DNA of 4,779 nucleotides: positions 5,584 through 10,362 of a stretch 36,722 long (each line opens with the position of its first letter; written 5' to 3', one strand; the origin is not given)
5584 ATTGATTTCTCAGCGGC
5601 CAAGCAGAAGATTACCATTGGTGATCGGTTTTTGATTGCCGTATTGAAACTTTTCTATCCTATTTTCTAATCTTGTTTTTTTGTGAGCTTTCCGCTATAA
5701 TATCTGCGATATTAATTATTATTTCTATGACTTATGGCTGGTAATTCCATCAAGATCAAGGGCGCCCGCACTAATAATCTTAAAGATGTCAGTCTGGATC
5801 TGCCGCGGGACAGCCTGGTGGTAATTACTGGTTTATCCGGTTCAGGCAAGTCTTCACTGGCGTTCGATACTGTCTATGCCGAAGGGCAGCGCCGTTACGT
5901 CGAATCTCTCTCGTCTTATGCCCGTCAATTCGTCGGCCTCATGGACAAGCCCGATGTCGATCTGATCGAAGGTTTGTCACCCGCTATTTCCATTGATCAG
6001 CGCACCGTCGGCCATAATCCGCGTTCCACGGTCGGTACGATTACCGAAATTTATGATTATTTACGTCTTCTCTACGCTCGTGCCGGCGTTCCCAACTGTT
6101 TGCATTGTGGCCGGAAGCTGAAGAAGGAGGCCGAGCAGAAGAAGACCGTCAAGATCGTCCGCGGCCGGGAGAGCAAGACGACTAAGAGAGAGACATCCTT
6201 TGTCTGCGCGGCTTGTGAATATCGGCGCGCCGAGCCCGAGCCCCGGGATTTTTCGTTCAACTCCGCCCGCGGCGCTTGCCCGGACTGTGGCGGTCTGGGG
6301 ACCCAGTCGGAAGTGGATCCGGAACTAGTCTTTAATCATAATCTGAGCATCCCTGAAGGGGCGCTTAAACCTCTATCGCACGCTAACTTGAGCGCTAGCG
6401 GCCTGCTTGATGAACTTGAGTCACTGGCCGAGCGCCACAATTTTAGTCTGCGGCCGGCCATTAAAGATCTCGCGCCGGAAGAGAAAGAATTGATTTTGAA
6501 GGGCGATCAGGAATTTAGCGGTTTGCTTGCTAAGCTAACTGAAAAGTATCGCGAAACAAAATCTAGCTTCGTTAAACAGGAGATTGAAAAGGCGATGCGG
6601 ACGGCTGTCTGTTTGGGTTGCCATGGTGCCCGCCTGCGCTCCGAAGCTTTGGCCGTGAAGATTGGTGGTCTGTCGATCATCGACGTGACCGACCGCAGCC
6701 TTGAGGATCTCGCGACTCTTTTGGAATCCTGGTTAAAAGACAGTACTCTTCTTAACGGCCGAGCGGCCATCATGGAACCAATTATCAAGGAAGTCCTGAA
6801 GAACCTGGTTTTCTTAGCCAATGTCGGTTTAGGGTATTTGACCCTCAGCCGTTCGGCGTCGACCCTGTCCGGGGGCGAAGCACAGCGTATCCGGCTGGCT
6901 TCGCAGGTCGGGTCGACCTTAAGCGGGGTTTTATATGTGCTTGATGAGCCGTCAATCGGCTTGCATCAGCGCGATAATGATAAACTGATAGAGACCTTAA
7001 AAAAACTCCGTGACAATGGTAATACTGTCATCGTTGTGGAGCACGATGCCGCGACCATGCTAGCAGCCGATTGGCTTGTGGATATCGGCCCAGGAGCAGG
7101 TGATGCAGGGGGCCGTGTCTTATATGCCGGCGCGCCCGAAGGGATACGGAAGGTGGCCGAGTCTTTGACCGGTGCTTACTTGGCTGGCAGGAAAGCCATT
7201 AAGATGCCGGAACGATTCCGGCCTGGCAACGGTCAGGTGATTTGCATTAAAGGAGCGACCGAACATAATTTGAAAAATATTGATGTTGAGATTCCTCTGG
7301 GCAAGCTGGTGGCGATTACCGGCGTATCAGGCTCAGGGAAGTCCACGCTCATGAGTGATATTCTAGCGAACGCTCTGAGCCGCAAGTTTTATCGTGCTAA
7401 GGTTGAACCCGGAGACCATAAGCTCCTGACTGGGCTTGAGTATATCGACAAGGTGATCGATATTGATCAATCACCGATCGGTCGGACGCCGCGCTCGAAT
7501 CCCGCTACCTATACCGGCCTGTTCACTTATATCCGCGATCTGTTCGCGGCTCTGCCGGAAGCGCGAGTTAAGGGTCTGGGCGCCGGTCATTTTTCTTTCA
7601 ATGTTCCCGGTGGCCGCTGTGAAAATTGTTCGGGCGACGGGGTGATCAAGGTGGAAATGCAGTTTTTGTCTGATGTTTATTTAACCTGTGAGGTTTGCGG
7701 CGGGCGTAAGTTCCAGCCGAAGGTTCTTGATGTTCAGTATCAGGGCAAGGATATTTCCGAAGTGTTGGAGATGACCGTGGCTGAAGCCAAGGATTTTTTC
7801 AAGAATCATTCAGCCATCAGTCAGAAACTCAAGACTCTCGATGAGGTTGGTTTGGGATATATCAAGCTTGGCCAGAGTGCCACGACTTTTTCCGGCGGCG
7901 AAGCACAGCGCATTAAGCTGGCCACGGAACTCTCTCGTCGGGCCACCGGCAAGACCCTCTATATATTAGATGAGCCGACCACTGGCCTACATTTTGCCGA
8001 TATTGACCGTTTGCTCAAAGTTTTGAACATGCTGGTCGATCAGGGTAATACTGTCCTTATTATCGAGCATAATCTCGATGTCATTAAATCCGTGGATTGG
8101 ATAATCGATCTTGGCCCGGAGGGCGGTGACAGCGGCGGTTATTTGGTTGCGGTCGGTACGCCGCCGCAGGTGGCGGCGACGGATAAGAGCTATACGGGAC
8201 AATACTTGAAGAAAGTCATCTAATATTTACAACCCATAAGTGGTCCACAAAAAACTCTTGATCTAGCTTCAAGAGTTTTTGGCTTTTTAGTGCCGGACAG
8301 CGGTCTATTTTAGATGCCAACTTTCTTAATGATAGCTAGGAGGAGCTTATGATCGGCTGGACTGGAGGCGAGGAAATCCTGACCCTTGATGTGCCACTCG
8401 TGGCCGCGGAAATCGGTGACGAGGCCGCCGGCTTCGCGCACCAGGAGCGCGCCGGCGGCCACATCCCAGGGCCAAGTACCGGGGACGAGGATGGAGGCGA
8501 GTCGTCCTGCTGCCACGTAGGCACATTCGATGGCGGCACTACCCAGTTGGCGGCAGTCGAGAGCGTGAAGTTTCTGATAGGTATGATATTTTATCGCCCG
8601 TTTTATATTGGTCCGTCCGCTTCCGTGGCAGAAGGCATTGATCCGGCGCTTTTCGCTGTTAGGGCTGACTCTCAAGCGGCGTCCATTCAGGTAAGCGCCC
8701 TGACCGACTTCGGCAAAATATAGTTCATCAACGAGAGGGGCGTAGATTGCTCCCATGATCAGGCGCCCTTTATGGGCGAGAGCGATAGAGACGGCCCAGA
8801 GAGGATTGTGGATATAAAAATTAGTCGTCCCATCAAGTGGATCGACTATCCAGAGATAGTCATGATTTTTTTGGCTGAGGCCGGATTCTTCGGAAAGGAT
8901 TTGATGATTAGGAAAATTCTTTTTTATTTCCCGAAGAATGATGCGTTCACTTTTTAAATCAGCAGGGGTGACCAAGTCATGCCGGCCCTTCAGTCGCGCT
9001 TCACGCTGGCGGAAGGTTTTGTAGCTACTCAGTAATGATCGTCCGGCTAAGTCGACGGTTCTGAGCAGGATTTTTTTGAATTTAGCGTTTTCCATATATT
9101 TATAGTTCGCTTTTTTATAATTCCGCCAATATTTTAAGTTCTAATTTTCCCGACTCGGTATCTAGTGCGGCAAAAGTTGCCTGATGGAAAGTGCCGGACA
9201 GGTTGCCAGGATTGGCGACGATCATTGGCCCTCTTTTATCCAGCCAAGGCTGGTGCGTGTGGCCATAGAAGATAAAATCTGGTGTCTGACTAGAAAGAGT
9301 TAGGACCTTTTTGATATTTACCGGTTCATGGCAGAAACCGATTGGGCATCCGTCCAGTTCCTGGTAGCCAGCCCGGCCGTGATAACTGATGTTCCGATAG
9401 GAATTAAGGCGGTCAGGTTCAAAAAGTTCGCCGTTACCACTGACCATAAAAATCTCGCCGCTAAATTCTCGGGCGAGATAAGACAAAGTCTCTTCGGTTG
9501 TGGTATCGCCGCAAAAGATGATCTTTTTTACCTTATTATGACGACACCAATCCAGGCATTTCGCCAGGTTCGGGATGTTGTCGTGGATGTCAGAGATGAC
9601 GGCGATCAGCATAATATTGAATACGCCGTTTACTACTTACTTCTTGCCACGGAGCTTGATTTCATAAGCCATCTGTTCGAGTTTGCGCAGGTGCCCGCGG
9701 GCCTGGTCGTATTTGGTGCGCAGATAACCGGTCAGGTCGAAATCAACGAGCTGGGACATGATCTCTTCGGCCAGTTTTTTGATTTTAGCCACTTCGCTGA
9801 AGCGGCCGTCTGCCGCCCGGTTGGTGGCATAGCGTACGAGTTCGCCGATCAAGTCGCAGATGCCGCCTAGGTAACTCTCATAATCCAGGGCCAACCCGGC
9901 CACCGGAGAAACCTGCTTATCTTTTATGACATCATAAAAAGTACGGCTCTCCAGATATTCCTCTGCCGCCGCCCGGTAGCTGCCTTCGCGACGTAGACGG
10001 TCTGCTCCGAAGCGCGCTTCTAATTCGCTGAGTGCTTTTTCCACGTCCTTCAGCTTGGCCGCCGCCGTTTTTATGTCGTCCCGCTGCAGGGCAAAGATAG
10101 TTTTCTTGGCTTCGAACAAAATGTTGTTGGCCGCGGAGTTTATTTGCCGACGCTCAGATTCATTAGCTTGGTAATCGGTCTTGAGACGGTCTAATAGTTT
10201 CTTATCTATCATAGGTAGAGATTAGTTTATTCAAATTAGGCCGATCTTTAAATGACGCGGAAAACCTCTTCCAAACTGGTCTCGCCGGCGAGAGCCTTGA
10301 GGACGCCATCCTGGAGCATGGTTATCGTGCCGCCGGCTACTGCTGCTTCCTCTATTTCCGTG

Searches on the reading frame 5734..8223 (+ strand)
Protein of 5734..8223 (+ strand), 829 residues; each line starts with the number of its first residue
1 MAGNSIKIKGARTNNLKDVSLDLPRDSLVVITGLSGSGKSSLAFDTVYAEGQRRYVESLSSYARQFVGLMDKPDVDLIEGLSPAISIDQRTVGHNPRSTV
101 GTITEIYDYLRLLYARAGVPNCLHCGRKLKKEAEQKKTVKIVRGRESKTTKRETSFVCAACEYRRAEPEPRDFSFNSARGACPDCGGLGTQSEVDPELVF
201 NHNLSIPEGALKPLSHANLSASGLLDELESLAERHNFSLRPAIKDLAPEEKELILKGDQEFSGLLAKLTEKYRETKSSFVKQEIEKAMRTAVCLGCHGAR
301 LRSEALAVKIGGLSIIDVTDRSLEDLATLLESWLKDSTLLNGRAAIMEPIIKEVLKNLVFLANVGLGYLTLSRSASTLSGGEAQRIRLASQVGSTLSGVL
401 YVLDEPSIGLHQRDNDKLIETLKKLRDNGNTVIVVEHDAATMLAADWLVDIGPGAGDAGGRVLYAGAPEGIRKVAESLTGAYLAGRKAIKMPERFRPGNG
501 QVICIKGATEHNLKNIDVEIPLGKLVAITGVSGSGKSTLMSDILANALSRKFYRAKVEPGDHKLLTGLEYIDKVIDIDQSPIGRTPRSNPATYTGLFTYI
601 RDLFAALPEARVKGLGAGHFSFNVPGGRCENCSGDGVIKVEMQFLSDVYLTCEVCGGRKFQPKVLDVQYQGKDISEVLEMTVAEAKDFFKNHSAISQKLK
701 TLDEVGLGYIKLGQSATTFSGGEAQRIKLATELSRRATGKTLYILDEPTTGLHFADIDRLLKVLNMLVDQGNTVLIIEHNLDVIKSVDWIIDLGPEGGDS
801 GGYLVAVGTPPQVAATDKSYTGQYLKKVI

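Call 9: search_protein_families(library=pfam, proteins=[window:5734-8223:+], max_evalue=0.001)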
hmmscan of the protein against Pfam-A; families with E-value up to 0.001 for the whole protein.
window:5734-8223:+ (829 aa): 20 families
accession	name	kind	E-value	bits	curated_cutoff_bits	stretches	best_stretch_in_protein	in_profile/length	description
PF00005.33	ABC_tran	-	1.6e-23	84.3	25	2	675-750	69-137/137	ABC transporter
PF17755.6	UvrA_DNA-bind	-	2.4e-13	50.8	23.2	1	195-286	1-110/110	UvrA DNA-binding domain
PF02463.25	SMC_N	-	4.6e-11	43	40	0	287-451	135-211/220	RecF/RecN/SMC N terminal domain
PF13304.12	AAA_21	-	5e-08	33.8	27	0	719-767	238-286/304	AAA domain, putative AbiEii toxin, Type IV TA system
PF13555.12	AAA_29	-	6.6e-08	32.6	27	0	517-540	16-39/61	P-loop containing region of AAA domain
PF13191.12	AAA_16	-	7.8e-08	33.4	32.6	0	523-554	24-55/167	AAA ATPase domain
PF03193.22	RsgA_GTPase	-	1.9e-06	28.2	30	0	493-560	77-144/174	RsgA GTPase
PF13481.12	AAA_25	-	2.9e-06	27.5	27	0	517-549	27-59/195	AAA domain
PF20720.3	nSTAND3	-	3.2e-06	27.4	27.2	0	524-552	18-46/155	Novel STAND NTPase 3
PF20703.3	nSTAND1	-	3.9e-06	27.2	27.1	0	12-44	19-51/379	Novel STAND NTPase 1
PF13476.12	AAA_23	-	7.3e-06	27.2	27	0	5-42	1-35/201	AAA domain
PF13238.12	AAA_18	-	2.6e-05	25.1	29.4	0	526-543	1-18/128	AAA domain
PF13175.12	AAA_15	-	5.5e-05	23.4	32.1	0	398-433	329-364/374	AAA ATPase domain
PF13401.12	AAA_22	-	7.4e-05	23.5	27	0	524-552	6-36/130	AAA domain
PF01583.26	APS_kinase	-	7.6e-05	23.2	21.1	0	524-561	3-39/152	Adenylylsulphate kinase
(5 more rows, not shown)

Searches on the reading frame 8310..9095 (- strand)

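Call 9: search_protein_families(library=pfam, proteins=[window:8310-9095:-], max_evalue=0.001)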
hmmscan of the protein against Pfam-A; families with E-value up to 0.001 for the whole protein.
window:8310-9095:- (261 aa): 1 family
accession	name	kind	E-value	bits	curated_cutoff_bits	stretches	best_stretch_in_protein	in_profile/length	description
PF00459.30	Inositol_P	-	4.4e-64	217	27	1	6-257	5-267/271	Inositol monophosphatase family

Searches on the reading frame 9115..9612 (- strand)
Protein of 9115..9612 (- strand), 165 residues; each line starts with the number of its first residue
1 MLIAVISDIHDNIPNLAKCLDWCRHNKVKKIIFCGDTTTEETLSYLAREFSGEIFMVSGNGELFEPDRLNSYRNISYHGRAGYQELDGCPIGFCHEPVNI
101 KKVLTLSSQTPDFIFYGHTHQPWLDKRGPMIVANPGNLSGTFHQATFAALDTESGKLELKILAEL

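Call 9: search_protein_families(library=pfam, proteins=[window:9115-9612:-], max_evalue=0.001)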
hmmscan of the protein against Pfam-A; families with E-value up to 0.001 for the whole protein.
window:9115-9612:- (165 aa): 2 families
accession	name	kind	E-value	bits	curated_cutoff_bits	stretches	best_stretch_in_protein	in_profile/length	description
PF12850.12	Metallophos_2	-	6.7e-24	85.1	27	1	1-154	1-153/154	Calcineurin-like phosphoesterase superfamily domain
PF00149.33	Metallophos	-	1.6e-11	45.4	21.5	1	1-78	1-86/191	Calcineurin-like phosphoesterase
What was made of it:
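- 9115..9612 (-): Downstream YfcE-family metallophosphoesterase gene (conserved neighbour; functional link not shown). Metallophos_2, E 7e-24 (call 9).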

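Call 86: search_protein_families(library=ncbifam, proteins=[window:9115-9612:-], max_evalue=0.001)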
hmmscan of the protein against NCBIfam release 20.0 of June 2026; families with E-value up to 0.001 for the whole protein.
window:9115-9612:- (165 aa): 2 families
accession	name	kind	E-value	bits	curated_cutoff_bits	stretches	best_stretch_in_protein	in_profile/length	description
TIGR00040.1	yfcE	subfamily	1.3e-16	61.1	56.25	1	1-158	1-156/158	YfcE family phosphodiesterase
NF006988.0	PRK09453.1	equivalog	6e-10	39.2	117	1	106-153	114-163/183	phosphodiesterase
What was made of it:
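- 9115..9612 (-): TIGR00040 yfcE scores above its cut-off (call 86).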

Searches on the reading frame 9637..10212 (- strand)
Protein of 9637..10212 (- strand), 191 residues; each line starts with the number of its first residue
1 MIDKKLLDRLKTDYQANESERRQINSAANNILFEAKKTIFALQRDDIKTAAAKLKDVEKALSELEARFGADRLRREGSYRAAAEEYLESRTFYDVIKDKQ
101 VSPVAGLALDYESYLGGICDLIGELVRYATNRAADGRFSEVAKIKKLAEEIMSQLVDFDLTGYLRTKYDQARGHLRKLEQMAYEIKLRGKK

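Call 9: search_protein_families(library=pfam, proteins=[window:9637-10212:-], max_evalue=0.001)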
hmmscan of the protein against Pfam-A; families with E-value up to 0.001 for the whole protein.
window:9637-10212:- (191 aa): 1 family
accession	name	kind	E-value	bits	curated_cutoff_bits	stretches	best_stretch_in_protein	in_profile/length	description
PF01997.21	Translin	-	2.9e-20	73.5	25.9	1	20-189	2-205/205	Translin family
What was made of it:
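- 9637..10212 (-): Downstream co-oriented translin-family gene (conserved neighbour; functional link not shown). PF01997, E 3e-20 (call 9).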

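Call 86: search_protein_families(library=ncbifam, proteins=[window:9637-10212:-], max_evalue=0.001)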
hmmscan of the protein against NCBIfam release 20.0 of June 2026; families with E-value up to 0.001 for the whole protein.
window:9637-10212:- (191 aa): 5 families
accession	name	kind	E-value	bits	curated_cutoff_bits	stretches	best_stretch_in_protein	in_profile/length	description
NF011161.0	PRK14562.1-6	equivalog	7.3e-21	74.3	228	1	5-186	16-201/218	haloacid dehalogenase superfamily protein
NF011157.0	PRK14562.1-2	equivalog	5.9e-16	58.8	238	1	7-183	5-182/191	haloacid dehalogenase superfamily protein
NF011158.0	PRK14562.1-3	equivalog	4.3e-14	52.7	359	1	8-176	7-184/210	haloacid dehalogenase superfamily protein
NF011160.0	PRK14562.1-5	equivalog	1.5e-12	47.4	291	1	8-177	9-183/213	haloacid dehalogenase superfamily protein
NF011159.0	PRK14562.1-4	equivalog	7.6e-11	42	269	1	16-177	14-175/198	haloacid dehalogenase superfamily protein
